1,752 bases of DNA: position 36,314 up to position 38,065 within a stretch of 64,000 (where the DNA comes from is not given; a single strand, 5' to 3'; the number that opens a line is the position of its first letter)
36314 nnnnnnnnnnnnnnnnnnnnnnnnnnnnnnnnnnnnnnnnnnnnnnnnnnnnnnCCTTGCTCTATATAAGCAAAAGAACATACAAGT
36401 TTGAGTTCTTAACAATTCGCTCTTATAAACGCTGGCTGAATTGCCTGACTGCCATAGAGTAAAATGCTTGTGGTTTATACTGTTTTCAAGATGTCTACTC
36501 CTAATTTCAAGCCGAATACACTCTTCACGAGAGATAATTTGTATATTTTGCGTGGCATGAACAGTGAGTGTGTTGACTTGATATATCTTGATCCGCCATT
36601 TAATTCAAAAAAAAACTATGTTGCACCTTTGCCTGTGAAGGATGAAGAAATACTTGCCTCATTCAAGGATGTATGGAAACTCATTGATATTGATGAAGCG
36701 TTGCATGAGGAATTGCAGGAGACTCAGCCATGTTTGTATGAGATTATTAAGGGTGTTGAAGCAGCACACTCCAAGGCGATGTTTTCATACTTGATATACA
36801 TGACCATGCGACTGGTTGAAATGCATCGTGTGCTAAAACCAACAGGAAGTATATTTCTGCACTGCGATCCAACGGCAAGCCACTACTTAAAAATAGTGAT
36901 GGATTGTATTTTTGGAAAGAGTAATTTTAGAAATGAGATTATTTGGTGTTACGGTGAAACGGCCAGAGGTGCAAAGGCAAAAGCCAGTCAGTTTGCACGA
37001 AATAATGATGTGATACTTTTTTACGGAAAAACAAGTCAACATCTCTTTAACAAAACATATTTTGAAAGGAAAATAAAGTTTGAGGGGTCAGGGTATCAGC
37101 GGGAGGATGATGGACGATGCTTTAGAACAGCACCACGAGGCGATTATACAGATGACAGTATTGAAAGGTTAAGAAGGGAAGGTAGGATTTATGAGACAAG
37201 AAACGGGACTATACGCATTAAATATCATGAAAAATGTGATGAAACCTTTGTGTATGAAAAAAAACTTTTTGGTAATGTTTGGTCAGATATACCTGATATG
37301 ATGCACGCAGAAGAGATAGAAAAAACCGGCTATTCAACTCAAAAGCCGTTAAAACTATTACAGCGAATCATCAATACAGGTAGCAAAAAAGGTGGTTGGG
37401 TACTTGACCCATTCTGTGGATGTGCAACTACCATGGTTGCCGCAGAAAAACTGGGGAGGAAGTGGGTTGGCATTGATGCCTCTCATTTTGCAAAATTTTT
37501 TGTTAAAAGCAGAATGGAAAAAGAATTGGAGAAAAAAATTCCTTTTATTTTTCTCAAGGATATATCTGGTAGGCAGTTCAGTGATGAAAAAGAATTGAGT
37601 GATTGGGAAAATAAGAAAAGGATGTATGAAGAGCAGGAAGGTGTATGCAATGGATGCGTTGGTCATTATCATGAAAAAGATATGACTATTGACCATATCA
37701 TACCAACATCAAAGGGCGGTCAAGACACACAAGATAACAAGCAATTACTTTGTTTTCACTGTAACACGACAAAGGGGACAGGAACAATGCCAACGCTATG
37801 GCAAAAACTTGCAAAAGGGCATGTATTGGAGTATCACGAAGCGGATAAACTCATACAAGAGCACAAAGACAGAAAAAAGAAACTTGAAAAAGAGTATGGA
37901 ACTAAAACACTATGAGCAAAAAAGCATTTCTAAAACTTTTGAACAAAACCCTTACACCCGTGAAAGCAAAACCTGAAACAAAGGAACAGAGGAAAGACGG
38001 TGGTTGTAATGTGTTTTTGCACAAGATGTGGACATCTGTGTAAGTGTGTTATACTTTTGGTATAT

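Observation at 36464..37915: Single-polypeptide DNA methyltransferase-HNH nuclease fusion with no separate restriction gene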

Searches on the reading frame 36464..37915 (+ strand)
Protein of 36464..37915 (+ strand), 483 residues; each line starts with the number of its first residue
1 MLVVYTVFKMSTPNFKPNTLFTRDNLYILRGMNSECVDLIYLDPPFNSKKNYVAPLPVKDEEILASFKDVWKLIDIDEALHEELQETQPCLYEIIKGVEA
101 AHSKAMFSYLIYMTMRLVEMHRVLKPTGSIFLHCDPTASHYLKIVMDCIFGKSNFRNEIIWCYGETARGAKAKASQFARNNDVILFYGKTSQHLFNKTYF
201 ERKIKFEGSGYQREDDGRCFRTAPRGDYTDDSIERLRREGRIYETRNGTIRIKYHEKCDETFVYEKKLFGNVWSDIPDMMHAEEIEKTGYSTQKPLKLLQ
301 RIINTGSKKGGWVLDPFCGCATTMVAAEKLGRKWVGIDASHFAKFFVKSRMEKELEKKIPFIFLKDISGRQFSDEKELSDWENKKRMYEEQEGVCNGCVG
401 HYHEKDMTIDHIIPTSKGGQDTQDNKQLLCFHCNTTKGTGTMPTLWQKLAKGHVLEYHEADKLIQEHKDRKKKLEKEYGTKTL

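Call 3: search_protein_families(library=pfam, proteins=[window:36464-37915:+], max_evalue=0.01)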
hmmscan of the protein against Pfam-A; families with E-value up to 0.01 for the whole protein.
window:36464-37915:+ (483 aa): 5 families
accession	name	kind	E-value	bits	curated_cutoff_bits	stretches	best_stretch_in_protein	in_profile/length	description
PF01555.25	N6_N4_Mtase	-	1.7e-39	136.5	26.7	1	37-341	1-213/221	DNA methylase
PF01844.29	HNH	-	4.6e-11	43.1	21.4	1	395-439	1-46/47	HNH endonuclease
PF14279.12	HNH_5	-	6.8e-10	39.2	27.5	1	395-445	1-51/56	HNH endonuclease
PF02945.21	Endonuclease_7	-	1.9e-05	24.9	23.6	1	382-440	13-66/82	Recombination endonuclease VII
PF13395.12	HNH_4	-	0.00015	22.1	22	1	405-439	16-50/54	HNH endonuclease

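Call 4: search_protein_families(library=ncbifam, proteins=[window:36464-37915:+], max_evalue=0.01)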
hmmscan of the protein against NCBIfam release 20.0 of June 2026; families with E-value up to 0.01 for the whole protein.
window:36464-37915:+ (483 aa): 7 families
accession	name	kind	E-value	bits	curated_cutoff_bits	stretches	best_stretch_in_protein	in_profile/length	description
NF008572.0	PRK11524.1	equivalog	1.8e-25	89.7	292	2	244-340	150-245/294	adenine-specific DNA-methyltransferase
NF050803.1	DnaMtaseCcrMCaul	equivalog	1.7e-16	60.1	830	1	287-353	183-249/350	adenine-specific DNA-methyltransferase CcrM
NF010253.0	PRK13699.1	subfamily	6.2e-10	39.1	244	1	251-338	104-192/226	DNA methyltransferase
NF049971.1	CRISPR_Cas9d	exception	1.3e-09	37.3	375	1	382-474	535-630/986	type II CRISPR RNA-guided endonuclease Cas9d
NF040563.1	guided_IscB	equivalog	1e-07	31.4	175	1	377-448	177-246/314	RNA-guided endonuclease IscB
TIGR01865.2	cas_Csn1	equivalog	1.2e-05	23.8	100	1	353-472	536-658/1070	type II CRISPR RNA-guided endonuclease Cas9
TIGR01177.1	TIGR01177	hypoth_equivalog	0.0075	15.6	316.55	0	305-340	178-213/330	TIGR01177 family methyltransferase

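Call 5: search_protein_families(library=padloc, proteins=[window:36464-37915:+], max_evalue=0.01)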
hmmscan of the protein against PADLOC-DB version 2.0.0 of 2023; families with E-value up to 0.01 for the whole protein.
window:36464-37915:+ (483 aa): 85 families (the best 25 are shown)
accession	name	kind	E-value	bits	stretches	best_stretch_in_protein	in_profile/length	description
PDLC03339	MTase_II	-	2.4e-53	179.4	3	108-200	59-147/399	Type II methyltransferase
PDLC03300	MTase_II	-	3e-44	149.3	3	92-202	69-176/302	Type II methyltransferase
PDLC03354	MTase_II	-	8.3e-44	148.2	2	228-357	271-388/425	Type II methyltransferase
PDLC03371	MTase_II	-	1.1e-34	118.1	1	16-352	9-253/260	Type II methyltransferase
PDLC03636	MTase_III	-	7.5e-34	115.4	2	109-197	96-182/575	Type III methyltransferase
PDLC03299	MTase_II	-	2.3e-31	107.4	3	257-340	165-246/296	Type II methyltransferase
PDLC03633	MTase_III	-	2.2e-30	103.9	2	81-198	125-237/616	Type III methyltransferase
PDLC03638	MTase_III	-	2.2e-30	103.7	1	108-355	430-681/816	Type III methyltransferase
PDLC03635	MTase_III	-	1e-28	98.5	2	108-199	267-359/708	Type III methyltransferase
PDLC03644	MTase_III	-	1e-27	95.1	2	109-198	109-195/542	Type III methyltransferase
PDLC03634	MTase_III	-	1.9e-23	81.2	2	24-238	101-293/621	Type III methyltransferase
PDLC03238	MTase_II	-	4.2e-23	80.1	2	269-358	285-370/428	Type II methyltransferase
PDLC03641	MTase_III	-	1.7e-21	74.4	2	18-275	105-353/657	Type III methyltransferase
PDLC03216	MTase_II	-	3.7e-20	70.2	2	290-354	194-258/364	Type II methyltransferase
PDLC03387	MTase_II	-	4.8e-19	66.6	2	290-357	214-281/289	Type II methyltransferase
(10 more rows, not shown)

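Call 6: find_homologous_proteins(query=window:36464-37915:+, max_evalue=0.00001)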
Query window:36464-37915:+ (483 aa): 8000 proteins with E <= 0.00001 among 8000 candidates; the best 120 are listed.
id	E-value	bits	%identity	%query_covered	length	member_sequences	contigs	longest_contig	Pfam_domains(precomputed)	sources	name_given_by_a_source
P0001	0.0e+0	1140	100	100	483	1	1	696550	PF01844.30,PF02945.22,PF14279.13,PF01555.25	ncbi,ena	-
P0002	6.2e-256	868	77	95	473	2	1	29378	PF01844.30,PF02945.22,PF14279.13,PF01555.25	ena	-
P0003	1.8e-205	702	65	96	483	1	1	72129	PF01844.30,PF02945.22,PF14279.13,PF01555.25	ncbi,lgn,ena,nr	ncbi:MAG: DNA methyltransferase [Candidatus Kaiserbacteria bacterium]|nr:DNA methyltransferase [Cand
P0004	2.5e-183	629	62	97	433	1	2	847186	PF01844.30,PF14279.13,PF01555.25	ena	-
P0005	1.5e-178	613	62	94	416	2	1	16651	PF01844.30,PF14279.13,PF01555.25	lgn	-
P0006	7.3e-178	611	62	94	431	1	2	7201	PF01844.30,PF14279.13,PF01555.25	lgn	-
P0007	7.2e-172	591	57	94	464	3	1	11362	PF01844.30,PF14279.13,PF01555.25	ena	-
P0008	8.9e-171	587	60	93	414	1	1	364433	PF01844.30,PF02945.22,PF14279.13,PF01555.25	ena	-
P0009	2.8e-170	586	61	94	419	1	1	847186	PF01844.30,PF02945.22,PF14279.13,PF01555.25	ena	-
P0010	4.7e-164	565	59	93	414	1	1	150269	PF01844.30,PF02945.22,PF14279.13,PF01555.25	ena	-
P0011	2.6e-163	563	59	93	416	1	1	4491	PF01844.30,PF02945.22,PF14279.13,PF01555.25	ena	-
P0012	1.7e-159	550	54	92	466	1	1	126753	PF13395.13,PF01844.30,PF14279.13,PF01555.25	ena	-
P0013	1.1e-154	534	54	91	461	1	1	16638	PF01844.30,PF14279.13,PF01555.25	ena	-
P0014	2.8e-152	526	55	91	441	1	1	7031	PF01844.30,PF14279.13,PF01555.25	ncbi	ncbi:MAG: DNA methyltransferase [Thermodesulfobacteriota bacterium]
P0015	2.3e-151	523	57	92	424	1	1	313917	PF01844.30,PF14279.13,PF01555.25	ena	-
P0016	5.7e-150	519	55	90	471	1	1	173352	PF13395.13,PF01844.30,PF14279.13,PF01555.25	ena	-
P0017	8.3e-146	505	53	91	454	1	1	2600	PF13395.13,PF01844.30,PF14279.13,PF01555.25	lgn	-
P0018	9.0e-144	498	53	90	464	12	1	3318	PF01844.30,PF14279.13,PF01555.25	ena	-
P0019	2.1e-143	497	54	89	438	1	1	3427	PF01844.30,PF14279.13,PF01555.25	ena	-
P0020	3.1e-143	496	53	90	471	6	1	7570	PF01844.30,PF14279.13,PF01555.25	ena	-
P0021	2.2e-141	490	53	89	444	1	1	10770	PF01844.30,PF14279.13,PF01555.25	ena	-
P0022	8.8e-137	475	51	91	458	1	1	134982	PF13395.13,PF01844.30,PF14279.13,PF01555.25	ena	-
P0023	2.4e-136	474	51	91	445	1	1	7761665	PF01844.30,PF14279.13,PF01555.25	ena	-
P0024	1.2e-133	465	51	94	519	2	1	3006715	PF01844.30,PF14279.13,PF01555.25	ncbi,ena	-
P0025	1.9e-133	464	55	84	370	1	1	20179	PF01844.30,PF02945.22,PF14279.13,PF01555.25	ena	-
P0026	2.8e-133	464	50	90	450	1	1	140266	PF13395.13,PF01844.30,PF14279.13,PF01555.25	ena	-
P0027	1.0e-132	462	51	90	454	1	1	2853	PF01844.30,PF14279.13,PF01555.25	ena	-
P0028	9.8e-130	452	49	89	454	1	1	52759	PF01844.30,PF14279.13,PF01555.25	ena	-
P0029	1.4e-129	451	49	90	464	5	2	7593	PF01844.30,PF14279.13,PF01555.25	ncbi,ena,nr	ncbi:MAG: hypothetical protein F4Z37_11070 [Rhodothermaceae bacterium]|nr:hypothetical protein [Rhod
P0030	2.5e-129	451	51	90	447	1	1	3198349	PF01844.30,PF14279.13,PF01555.25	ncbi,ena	-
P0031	4.0e-129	450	51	90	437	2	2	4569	PF01844.30,PF14279.13,PF01555.25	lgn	-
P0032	5.9e-129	449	51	89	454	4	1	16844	PF01844.30,PF14279.13,PF01555.25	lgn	-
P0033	1.5e-128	448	58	72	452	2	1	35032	PF10544.16,PF13455.13,PF01555.25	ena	-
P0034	9.6e-128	445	49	91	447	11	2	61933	PF13395.13,PF01844.30,PF14279.13,PF01555.25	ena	-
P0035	3.2e-127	444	48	91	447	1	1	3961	PF01844.30,PF14279.13,PF01555.25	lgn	-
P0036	1.6e-126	441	51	87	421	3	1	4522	PF13395.13,PF01844.30,PF14279.13,PF01555.25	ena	-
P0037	2.2e-126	441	50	91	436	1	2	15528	PF01844.30,PF14279.13,PF01555.25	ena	-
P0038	3.9e-126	440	51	91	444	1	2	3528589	PF13847.13,PF01844.30,PF02945.22,PF14279.13,PF01555.25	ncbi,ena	-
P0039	8.1e-126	439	48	90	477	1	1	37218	PF13395.13,PF01844.30,PF14279.13,PF01555.25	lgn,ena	-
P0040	1.3e-125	438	49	88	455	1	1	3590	PF01844.30,PF14279.13,PF01555.25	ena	-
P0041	8.7e-125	436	-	-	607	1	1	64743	PF03602.22,PF01170.25,PF01555.25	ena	-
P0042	5.7e-124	433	50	90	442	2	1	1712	PF01844.30,PF14279.13,PF01555.25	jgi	-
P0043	2.9e-122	427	46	93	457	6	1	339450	PF01844.30,PF14279.13,PF01555.25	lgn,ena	-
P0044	3.3e-122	427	50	87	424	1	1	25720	PF01844.30,PF14279.13,PF01555.25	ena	-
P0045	4.7e-122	427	47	86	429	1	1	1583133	PF01844.30,PF14279.13,PF01555.25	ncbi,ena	-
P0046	5.8e-120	420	51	87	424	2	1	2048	PF01844.30,PF02945.22,PF14279.13,PF01555.25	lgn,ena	-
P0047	1.2e-118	415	46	92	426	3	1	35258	PF02086.22,PF01844.30,PF14279.13,PF01555.25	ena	-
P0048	1.6e-118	415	48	90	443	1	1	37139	PF13395.13,PF01844.30,PF14279.13,PF01555.25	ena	-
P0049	2.4e-118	414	47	90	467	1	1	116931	PF01844.30,PF14279.13,PF01555.25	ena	-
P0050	5.8e-118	413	46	90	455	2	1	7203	PF01844.30,PF02945.22,PF14279.13,PF01555.25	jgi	-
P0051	7.0e-118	413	47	90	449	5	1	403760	PF01844.30,PF14279.13,PF01555.25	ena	-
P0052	2.7e-116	408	46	92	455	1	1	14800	PF01844.30,PF14279.13,PF01555.25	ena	-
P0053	1.1e-115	406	45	90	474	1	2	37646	PF01844.30,PF01555.25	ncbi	ncbi:MAG: DNA methyltransferase [Gammaproteobacteria bacterium]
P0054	4.1e-115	404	48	92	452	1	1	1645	PF13395.13,PF01844.30,PF14279.13,PF01555.25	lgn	-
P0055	1.2e-114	402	47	91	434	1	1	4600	PF01844.30,PF02945.22,PF14279.13,PF01555.25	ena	-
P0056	2.5e-114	401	47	92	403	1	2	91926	PF13847.13,PF01844.30,PF14279.13,PF01555.25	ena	-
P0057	2.8e-114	401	49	88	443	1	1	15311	PF01844.30,PF14279.13,PF01555.25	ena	-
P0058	6.0e-114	400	52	74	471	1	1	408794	PF10544.16,PF13455.13,PF01555.25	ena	-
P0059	1.6e-113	398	47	90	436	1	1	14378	PF01844.30,PF14279.13,PF01555.25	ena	-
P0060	4.5e-113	397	44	91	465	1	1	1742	PF01844.30,PF14279.13,PF01555.25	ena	-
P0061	5.8e-113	397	46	92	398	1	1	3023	PF01844.30,PF14279.13,PF01555.25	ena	-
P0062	6.2e-113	396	48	91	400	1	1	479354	PF01844.30,PF14279.13,PF01555.25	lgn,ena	-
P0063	1.6e-112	395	48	87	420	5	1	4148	PF01844.30,PF02945.22,PF14279.13,PF01555.25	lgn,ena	-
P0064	1.7e-111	392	59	59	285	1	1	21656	PF01555.25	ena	-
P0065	1.9e-111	392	46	94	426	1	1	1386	PF01844.30,PF14279.13,PF01555.25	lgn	-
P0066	5.6e-111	390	46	90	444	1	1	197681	PF01844.30,PF14279.13,PF01555.25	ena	-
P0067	5.8e-111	390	50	78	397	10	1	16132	PF13395.13,PF01844.30,PF14279.13,PF01555.25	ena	-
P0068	9.9e-111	389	45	91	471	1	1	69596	PF01844.30,PF14279.13,PF01555.25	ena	-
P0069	1.0e-110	389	46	91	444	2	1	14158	PF01844.30,PF14279.13,PF01555.25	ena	-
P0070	3.0e-110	388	46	89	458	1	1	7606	PF13395.13,PF01844.30,PF14279.13,PF01555.25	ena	-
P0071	3.4e-110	387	44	92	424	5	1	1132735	PF01844.30,PF02945.22,PF14279.13,PF01555.25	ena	-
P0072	3.9e-110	387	47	92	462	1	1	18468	PF01844.30,PF14279.13,PF01555.25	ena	-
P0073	4.2e-110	387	45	92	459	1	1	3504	PF13847.13,PF02086.22,PF01844.30,PF14279.13,PF01555.25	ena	-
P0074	9.9e-110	386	46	92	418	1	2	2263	PF02086.22,PF01844.30,PF14279.13,PF01555.25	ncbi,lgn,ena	-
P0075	1.4e-109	385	45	92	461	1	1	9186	PF13847.13,PF01844.30,PF14279.13,PF01555.25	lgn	-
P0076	1.4e-109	385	44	90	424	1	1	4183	PF13395.13,PF01844.30,PF14279.13,PF01555.25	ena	-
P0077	1.8e-109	385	45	88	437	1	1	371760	PF01844.30,PF01555.25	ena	-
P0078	2.5e-109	385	43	92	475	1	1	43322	PF01844.30,PF14279.13,PF01555.25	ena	-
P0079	3.5e-109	384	42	93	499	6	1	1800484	PF01844.30,PF14279.13,PF01555.25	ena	-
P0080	3.7e-109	384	44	92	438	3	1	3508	PF01844.30,PF14279.13,PF01555.25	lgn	-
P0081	1.3e-108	382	46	89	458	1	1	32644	PF13395.13,PF01844.30,PF14279.13,PF01555.25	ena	-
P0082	1.9e-108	382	52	69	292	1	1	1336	PF13847.13,PF03602.22,PF02086.22,PF01555.25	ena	-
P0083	2.6e-108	381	44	92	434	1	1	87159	PF01844.30,PF02945.22,PF14279.13,PF01555.25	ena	-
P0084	3.8e-108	381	44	92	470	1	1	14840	PF13395.13,PF01844.30,PF14279.13,PF01555.25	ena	-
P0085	5.4e-108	380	46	91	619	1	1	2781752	PF13395.13,PF01844.30,PF14279.13,PF01555.25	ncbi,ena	-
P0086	1.5e-107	379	45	89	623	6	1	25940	PF01844.30,PF01381.29,PF13443.13,PF01555.25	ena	-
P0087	1.6e-107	379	44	92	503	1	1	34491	PF01844.30,PF01555.25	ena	-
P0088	2.3e-107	378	44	90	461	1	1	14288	PF01844.30,PF14279.13,PF01555.25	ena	-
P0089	3.1e-107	378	44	93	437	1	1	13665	PF01844.30,PF14279.13,PF01555.25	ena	-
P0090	4.2e-107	377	45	91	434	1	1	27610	PF01844.30,PF14279.13,PF01555.25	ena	-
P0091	5.0e-107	377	47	91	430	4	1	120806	PF01844.30,PF14279.13,PF01555.25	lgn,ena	-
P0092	7.1e-107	377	46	90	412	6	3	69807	PF01844.30,PF02945.22,PF14279.13,PF01555.25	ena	-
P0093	8.1e-107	376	44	92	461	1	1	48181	PF13847.13,PF02086.22,PF01844.30,PF14279.13,PF01555.25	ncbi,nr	ncbi:hypothetical protein C6501_03845 [Candidatus Poribacteria bacterium]|nr:MAG: hypothetical prote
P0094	8.2e-107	376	44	91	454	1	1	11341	PF01844.30,PF14279.13,PF01555.25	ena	-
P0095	1.2e-106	376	45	92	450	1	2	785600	PF13847.13,PF03602.22,PF02086.22,PF01844.30,PF14279.13,PF01555.25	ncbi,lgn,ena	-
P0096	1.5e-106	375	45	90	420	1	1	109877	PF01844.30,PF14279.13,PF01555.25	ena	-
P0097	1.7e-106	375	46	92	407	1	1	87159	PF01844.30,PF02945.22,PF14279.13,PF01555.25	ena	-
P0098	2.0e-106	375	42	92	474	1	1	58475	PF01844.30,PF14279.13,PF01555.25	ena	-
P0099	2.2e-106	375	43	89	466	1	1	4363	PF01844.30,PF14279.13,PF01555.25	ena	-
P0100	2.3e-106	375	44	89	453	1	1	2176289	PF01844.30,PF14279.13,PF01555.25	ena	-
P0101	2.3e-106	375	44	92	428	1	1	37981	PF13847.13,PF01844.30,PF14279.13,PF01555.25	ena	-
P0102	2.3e-106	375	46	90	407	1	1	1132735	PF01844.30,PF02945.22,PF14279.13,PF01555.25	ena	-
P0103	2.7e-106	375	44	89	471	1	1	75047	PF01844.30,PF14279.13,PF01555.25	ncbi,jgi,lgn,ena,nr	ncbi:MAG: hypothetical protein DRQ51_01640 [Gammaproteobacteria bacterium]|nr:MAG: hypothetical prot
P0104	3.3e-106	374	46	90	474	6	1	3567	PF01844.30,PF14279.13,PF01555.25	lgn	-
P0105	3.9e-106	374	46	90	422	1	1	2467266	PF01844.30,PF14279.13,PF01555.25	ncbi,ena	-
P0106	4.1e-106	374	43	91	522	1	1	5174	PF01844.30,PF01555.25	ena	-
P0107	4.3e-106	374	46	90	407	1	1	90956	PF01844.30,PF02945.22,PF14279.13,PF01555.25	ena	-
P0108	5.1e-106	374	43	92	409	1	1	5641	PF01844.30,PF14279.13,PF01555.25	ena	-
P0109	5.3e-106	374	44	91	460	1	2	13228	PF01844.30,PF14279.13,PF01555.25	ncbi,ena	-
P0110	5.8e-106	373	43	92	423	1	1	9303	PF01844.30,PF14279.13,PF01555.25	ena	-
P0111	6.1e-106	373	43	91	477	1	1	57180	PF01844.30,PF14279.13,PF01555.25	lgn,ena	-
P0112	6.5e-106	373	46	89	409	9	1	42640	PF13395.13,PF01844.30,PF14279.13,PF01555.25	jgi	-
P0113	8.0e-106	373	43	89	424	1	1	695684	PF13395.13,PF01844.30,PF14279.13,PF01555.25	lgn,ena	-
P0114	9.3e-106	373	46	89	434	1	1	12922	PF01844.30,PF14279.13,PF01555.25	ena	-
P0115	1.2e-105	372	44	91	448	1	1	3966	PF01844.30,PF14279.13,PF01555.25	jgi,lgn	-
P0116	1.3e-105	372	44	92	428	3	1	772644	PF01844.30,PF02945.22,PF14279.13,PF01555.25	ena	-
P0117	1.3e-105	372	44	92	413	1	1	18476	PF03602.22,PF02086.22,PF01844.30,PF14279.13,PF01555.25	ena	-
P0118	1.8e-105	372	43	92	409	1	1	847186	PF01844.30,PF14279.13,PF01555.25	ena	-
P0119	2.0e-105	372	43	91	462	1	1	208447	PF01844.30,PF14279.13,PF01555.25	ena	-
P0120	2.1e-105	372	45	92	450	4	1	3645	PF03602.22,PF01844.30,PF14279.13,PF01555.25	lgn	-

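Call 7: search_solved_structures(query=window:36464-37915:+, max_evalue=0.001, show_alignments=2)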
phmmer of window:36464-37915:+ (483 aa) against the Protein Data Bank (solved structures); distinct sequences matched with E-value up to 0.001: 15.
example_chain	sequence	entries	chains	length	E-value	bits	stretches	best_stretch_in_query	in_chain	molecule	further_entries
9c3u_A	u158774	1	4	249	5.8e-12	48.6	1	272-340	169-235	Methyltransferase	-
8urk_A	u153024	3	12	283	7.5e-12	48.2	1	272-340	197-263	Methyltransferase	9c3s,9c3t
6pbd_A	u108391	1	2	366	3.1e-11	46.2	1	289-352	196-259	Modification methylase CcrMI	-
1g60_A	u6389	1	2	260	1e-10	44.5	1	267-340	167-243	Adenine-specific Methyltransferase MboIIA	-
6k0w_B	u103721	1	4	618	1.2e-08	37.6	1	18-188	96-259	Adenine specific DNA methyltransferase (Mod)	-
7dsu_A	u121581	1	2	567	3.7e-08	36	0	110-189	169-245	Mbo45V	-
4zcf_A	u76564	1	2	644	7.1e-08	35.1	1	18-196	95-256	Restriction endonuclease EcoP15I, modification subunit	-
1nw8_A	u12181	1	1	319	8.9e-08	34.7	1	271-348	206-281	MODIFICATION METHYLASE RSRI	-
1eg2_A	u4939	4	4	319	9.2e-08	34.7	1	271-348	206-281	MODIFICATION METHYLASE RSRI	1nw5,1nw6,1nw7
5hek_A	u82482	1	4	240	4.4e-07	32.5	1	284-343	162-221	Adenine specific DNA methyltransferase (DpnA)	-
4h9d_A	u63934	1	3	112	5.5e-07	32.1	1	363-452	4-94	HNH endonuclease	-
5hfj_A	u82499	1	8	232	6.2e-07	32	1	284-341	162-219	Adenine specific DNA methyltransferase (DpnA)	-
2zie_A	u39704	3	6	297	1.2e-06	31.1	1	267-354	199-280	Putative modification methylase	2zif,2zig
8s9m_A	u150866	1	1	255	5.1e-06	28.9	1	295-347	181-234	DNA cytosine-N4 methyltransferase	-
8s9n_A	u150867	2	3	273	5.6e-06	28.8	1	295-347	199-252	DNA cytosine-N4 methyltransferase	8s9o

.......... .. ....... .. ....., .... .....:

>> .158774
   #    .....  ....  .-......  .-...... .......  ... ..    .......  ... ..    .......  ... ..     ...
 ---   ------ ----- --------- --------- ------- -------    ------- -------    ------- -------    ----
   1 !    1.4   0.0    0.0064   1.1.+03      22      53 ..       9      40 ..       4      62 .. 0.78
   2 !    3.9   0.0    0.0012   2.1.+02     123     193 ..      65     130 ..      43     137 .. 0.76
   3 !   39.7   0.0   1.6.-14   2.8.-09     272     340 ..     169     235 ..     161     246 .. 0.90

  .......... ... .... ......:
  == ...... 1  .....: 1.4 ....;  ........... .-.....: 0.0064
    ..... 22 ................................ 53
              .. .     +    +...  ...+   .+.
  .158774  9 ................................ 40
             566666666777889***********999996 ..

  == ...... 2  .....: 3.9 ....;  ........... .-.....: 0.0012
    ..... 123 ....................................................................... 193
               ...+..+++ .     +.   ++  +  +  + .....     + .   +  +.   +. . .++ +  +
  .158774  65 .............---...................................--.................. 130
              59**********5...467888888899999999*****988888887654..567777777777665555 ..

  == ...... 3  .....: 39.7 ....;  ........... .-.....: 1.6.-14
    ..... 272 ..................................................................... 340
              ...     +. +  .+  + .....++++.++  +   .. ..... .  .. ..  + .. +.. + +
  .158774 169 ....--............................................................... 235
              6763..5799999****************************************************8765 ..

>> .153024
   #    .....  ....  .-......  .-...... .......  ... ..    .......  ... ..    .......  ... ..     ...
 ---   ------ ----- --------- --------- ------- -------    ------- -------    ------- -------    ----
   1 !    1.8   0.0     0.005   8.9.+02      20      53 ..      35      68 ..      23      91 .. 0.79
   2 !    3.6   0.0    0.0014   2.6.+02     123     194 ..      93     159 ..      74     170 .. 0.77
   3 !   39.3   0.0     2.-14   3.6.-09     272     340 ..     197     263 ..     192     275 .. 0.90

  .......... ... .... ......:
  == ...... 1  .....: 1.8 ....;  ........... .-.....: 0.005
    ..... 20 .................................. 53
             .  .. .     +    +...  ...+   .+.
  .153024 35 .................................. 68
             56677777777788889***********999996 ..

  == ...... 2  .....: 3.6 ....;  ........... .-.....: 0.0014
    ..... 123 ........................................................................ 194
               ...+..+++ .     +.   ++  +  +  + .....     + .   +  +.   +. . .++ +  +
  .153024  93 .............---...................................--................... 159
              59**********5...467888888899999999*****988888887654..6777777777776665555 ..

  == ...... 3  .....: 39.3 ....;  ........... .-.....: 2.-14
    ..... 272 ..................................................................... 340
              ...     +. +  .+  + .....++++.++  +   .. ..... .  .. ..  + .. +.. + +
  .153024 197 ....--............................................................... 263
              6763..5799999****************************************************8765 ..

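Call 13: find_encoding_contigs(protein=P0001, flank=6000, max_places=3)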
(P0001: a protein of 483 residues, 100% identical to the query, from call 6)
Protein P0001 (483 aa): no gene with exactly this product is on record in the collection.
